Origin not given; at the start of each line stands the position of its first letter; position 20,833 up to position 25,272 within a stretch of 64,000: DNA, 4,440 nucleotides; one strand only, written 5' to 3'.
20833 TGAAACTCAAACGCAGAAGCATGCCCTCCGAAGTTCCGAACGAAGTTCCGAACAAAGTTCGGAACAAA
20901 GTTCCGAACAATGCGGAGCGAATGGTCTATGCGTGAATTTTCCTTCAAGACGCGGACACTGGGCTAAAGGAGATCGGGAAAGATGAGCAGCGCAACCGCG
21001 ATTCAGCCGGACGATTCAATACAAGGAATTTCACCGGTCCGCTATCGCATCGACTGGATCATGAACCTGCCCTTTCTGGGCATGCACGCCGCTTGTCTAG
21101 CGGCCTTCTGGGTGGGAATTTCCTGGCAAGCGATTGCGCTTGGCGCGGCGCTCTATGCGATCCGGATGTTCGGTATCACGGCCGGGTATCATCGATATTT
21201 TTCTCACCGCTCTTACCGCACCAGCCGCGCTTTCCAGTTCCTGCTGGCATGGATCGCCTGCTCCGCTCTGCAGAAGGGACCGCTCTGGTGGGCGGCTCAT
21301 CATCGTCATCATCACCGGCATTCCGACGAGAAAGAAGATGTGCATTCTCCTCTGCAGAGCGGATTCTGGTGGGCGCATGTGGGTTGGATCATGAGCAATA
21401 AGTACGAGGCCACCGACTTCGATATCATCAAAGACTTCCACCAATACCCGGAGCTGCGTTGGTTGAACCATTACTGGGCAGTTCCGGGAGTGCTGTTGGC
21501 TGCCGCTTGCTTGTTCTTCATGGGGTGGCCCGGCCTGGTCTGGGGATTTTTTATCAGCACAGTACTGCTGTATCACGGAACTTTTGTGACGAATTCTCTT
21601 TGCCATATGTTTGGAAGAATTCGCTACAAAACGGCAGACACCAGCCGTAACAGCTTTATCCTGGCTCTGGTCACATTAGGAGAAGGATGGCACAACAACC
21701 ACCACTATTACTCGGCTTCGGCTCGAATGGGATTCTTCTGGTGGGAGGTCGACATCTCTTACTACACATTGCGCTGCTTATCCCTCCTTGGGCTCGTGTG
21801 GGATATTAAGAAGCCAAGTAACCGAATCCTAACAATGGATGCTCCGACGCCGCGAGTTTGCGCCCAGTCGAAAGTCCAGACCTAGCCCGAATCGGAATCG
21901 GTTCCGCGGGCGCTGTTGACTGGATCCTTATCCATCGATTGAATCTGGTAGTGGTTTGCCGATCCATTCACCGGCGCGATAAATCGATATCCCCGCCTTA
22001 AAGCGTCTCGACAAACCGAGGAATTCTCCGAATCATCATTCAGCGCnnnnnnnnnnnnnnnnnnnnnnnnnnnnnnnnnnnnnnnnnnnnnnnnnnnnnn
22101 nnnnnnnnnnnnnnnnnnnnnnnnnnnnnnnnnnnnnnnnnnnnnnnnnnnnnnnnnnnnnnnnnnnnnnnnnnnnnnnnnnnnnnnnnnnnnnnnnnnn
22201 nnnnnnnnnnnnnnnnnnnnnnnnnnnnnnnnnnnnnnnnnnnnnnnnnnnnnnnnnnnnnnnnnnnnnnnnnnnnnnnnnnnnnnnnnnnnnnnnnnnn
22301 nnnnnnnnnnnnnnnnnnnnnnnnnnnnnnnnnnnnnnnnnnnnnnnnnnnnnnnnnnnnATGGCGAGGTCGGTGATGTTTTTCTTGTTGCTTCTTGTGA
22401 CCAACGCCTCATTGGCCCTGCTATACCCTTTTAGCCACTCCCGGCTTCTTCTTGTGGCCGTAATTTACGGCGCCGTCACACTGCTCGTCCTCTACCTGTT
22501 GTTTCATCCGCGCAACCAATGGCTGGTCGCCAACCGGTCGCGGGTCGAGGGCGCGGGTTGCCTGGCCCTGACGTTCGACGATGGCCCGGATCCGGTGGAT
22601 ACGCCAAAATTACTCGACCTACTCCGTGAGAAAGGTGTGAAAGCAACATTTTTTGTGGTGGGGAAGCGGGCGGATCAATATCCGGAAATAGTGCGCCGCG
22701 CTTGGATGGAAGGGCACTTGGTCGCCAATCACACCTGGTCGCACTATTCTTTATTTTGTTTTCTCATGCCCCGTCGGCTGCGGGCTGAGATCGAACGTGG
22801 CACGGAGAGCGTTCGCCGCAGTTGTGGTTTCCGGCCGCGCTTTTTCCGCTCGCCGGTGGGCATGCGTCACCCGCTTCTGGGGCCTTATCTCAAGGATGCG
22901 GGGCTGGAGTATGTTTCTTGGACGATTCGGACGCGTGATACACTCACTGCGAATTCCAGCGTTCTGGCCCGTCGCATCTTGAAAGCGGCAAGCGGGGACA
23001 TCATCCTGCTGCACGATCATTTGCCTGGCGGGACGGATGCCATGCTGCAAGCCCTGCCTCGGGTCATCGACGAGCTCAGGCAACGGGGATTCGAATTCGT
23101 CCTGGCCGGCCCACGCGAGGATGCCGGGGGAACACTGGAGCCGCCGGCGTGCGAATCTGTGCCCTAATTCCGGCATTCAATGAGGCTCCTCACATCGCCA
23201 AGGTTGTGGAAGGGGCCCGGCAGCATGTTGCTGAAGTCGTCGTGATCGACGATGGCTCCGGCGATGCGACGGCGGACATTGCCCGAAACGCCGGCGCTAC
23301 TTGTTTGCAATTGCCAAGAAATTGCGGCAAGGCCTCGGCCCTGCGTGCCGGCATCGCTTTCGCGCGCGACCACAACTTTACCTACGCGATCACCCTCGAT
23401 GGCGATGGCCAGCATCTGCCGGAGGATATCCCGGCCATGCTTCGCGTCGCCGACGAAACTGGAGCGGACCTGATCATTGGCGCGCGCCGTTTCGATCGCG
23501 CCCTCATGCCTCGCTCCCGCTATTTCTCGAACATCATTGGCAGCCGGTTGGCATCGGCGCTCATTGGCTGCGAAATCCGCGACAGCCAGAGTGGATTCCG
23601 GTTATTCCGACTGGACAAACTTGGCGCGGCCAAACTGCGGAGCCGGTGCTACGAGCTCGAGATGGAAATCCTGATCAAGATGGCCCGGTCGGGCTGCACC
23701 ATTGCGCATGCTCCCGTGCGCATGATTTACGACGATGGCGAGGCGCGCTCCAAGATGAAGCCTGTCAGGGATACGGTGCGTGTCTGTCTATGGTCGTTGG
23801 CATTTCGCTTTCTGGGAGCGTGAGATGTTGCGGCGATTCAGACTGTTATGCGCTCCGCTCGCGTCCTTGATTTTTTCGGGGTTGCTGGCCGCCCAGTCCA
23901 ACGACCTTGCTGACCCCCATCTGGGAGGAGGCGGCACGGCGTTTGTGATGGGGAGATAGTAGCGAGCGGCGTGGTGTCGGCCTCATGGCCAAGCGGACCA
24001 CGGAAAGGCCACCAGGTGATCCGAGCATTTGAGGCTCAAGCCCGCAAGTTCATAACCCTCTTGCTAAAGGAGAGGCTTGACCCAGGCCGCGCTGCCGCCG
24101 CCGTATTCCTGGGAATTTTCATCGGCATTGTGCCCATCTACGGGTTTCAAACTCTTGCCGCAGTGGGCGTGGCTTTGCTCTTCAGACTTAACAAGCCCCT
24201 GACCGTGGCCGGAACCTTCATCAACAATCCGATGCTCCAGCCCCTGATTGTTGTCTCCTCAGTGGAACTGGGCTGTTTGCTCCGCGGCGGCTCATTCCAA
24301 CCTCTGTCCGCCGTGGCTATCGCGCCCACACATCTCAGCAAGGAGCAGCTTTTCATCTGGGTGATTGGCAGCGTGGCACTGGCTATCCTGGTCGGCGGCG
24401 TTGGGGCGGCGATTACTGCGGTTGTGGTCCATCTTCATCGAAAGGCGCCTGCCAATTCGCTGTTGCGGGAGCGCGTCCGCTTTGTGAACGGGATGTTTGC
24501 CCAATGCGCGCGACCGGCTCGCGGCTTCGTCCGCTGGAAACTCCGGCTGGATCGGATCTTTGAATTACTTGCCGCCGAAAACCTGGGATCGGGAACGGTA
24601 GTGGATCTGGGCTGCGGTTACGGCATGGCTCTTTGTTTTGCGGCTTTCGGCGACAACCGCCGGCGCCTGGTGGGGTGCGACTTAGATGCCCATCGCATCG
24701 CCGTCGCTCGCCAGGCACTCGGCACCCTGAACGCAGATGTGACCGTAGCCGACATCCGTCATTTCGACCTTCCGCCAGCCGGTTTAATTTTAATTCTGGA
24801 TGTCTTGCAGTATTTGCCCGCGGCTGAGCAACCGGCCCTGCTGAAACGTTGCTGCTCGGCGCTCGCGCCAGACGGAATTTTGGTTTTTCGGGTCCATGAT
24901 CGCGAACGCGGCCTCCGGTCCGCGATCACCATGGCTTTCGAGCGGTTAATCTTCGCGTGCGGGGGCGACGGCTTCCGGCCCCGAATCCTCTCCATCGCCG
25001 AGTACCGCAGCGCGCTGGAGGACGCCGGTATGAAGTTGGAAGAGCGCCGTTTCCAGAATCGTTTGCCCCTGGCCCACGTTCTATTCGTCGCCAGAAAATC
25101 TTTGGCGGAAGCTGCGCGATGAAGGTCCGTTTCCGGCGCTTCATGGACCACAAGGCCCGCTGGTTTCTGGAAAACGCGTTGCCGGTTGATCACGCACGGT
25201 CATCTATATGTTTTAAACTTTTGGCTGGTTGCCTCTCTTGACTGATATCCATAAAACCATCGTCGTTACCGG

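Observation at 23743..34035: ~170-bp direct duplication of the GT2/LolA-like gene junction brackets a ~10-kb segment holding the KS genes and the Tes-like rSAM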

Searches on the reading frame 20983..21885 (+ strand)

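Call 6: search_protein_families(library=pfam, proteins=[window:20983-21885:+])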
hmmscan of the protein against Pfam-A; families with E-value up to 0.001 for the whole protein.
window:20983-21885:+ (300 aa): 1 family
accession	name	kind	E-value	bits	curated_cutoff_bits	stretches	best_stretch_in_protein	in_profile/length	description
PF00487.30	FA_desaturase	-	6.4e-20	72.4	29.7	1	47-244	2-224/253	Fatty acid desaturase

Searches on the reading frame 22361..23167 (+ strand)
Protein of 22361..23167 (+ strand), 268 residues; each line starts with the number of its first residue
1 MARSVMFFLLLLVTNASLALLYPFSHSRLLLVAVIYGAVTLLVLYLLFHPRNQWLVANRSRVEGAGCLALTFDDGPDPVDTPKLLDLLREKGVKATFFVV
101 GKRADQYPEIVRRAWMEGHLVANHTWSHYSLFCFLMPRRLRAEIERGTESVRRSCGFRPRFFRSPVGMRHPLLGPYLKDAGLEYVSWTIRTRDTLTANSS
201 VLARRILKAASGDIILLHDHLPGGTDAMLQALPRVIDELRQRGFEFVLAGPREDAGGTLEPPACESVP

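Call 6: search_protein_families(library=pfam, proteins=[window:22361-23167:+])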
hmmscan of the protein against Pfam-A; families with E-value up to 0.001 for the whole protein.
window:22361-23167:+ (268 aa): 1 family
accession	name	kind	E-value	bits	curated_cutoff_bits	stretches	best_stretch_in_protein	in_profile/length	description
PF01522.26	Polysacc_deac_1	-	1.3e-30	106.4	23.1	1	65-185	6-124/124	Polysaccharide deacetylase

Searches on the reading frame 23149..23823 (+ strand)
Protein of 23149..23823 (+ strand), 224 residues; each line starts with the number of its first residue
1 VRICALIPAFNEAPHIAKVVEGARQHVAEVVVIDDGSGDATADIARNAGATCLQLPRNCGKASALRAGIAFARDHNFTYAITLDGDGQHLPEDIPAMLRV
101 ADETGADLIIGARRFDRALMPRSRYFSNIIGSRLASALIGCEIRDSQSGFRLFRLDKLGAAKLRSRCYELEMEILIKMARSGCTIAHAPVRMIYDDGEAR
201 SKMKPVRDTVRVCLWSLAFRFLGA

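Call 6: search_protein_families(library=pfam, proteins=[window:23149-23823:+])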
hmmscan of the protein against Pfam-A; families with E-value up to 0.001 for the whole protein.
window:23149-23823:+ (224 aa): 2 families
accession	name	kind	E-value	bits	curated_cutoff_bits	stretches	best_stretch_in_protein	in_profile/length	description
PF00535.33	Glycos_transf_2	-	3.9e-24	85.9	23.3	1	5-156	2-162/168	Glycosyl transferase family 2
PF12804.13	NTP_transf_3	-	0.00061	20.4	27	1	10-117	21-127/160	MobA-like NTP transferase domain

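Call 62: search_protein_families(library=ncbifam, proteins=[window:23149-23823:+], max_evalue=0.00001)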
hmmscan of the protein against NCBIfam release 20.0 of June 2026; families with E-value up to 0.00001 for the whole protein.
window:23149-23823:+ (224 aa): 10 families
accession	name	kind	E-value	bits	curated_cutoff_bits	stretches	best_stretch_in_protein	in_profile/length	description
NF058614.1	PPMAGASynPpgS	equivalog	7.9e-29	100.7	370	1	6-212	5-215/226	polyprenyl-phospho-N-acetylgalactosaminyl synthase PpgS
TIGR04182.1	glyco_TIGR04182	equivalog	3.4e-28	98.9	325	1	3-213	2-211/293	S-layer glycoprotein N-glycosyltransferase AglJ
NF041391.1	DPhHxTase_Halo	equivalog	4.9e-18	64.9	375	1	9-208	3-197/213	dolichyl-phosphate hexose transferase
NF047588.1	GlcsyltransPgfSStrep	equivalog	3.7e-11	42.8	500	1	1-154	1-160/308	glycosyltransferase PgfS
NF007986.1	PRK10714.1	equivalog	7.1e-10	38.4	529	1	5-154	10-165/316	undecaprenyl-phosphate 4-deoxy-4-formamido-L-arabinose transferase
TIGR03937.1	PgaC_IcaA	equivalog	6.7e-09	35.2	422.3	1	3-87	47-136/407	poly-beta-1,6-N-acetyl-D-glucosamine synthase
TIGR04283.1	glyco_like_mftF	equivalog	6.9e-09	35.6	182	1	6-75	4-74/221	TIGR04283 family arsenosugar biosynthesis glycosyltransferase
NF010496.0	PRK13915.1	equivalog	2.1e-08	33.6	262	1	2-54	32-90/307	glucosyl-3-phosphoglycerate synthase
TIGR03469.1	HpnB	hypoth_equivalog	3.7e-08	32.8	379.25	1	3-108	46-167/386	hopene-associated glycosyltransferase HpnB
NF041875.1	EPS_EpsD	equivalog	2.6e-06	27.1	370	1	6-122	4-127/325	exopolysaccharide biosynthesis glycosyltransferase EpsD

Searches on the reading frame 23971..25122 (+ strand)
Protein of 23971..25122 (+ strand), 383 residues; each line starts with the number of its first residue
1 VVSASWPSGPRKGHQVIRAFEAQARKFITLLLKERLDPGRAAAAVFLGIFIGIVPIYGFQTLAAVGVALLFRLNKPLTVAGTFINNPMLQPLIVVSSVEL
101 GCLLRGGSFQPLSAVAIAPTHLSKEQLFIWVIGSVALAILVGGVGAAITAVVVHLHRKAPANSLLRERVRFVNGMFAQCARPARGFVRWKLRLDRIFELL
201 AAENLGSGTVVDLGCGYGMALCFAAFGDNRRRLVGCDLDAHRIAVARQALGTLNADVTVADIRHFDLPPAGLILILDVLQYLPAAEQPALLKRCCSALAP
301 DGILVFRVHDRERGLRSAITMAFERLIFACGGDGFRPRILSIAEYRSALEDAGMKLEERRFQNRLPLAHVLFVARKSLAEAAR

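Call 6: search_protein_families(library=pfam, proteins=[window:23971-25122:+])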
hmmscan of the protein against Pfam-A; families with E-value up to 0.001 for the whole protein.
window:23971-25122:+ (383 aa): 7 families
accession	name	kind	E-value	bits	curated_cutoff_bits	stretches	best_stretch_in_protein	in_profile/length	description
PF09835.14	DUF2062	-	1.5e-22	80.6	27.4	1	28-158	8-143/147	Uncharacterized protein conserved in bacteria (DUF2062)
PF13649.12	Methyltransf_25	-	1.1e-11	45.6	27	1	210-302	1-97/97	Methyltransferase domain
PF13489.12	Methyltransf_23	-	1.9e-10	41.1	27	1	192-356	8-161/164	Methyltransferase domain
PF08242.18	Methyltransf_12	-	4.5e-09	37.4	30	1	211-304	1-98/98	Methyltransferase domain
PF08241.18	Methyltransf_11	-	4.6e-09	37.2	21.2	1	211-306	1-95/95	Methyltransferase domain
PF13847.12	Methyltransf_31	-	3.5e-07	30.5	27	1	209-321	6-124/145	Methyltransferase domain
PF05175.20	MTS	-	3.5e-05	23.9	23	1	206-260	31-83/170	Methyltransferase small domain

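Call 62: search_protein_families(library=ncbifam, proteins=[window:23971-25122:+], max_evalue=0.00001)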
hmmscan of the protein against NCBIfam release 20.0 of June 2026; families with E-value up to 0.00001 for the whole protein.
window:23971-25122:+ (383 aa): 4 families
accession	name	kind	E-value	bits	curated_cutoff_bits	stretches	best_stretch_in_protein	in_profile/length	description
TIGR00740.1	TIGR00740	equivalog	3.8e-08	33.3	193.3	1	208-306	55-159/239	carboxy-S-adenosyl-L-methionine synthase CmoA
NF002463.0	PRK01683.1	equivalog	2e-07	30.9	297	1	207-312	32-134/258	trans-aconitate 2-methyltransferase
NF047382.1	T4SS_eff_BspA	equivalog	3.1e-07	30.4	300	1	31-159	36-163/179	type IV secretion system effector BspA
TIGR03546.1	TIGR03546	subfamily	2.7e-06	27.3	79.45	1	35-160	13-139/154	TIGR03546 family protein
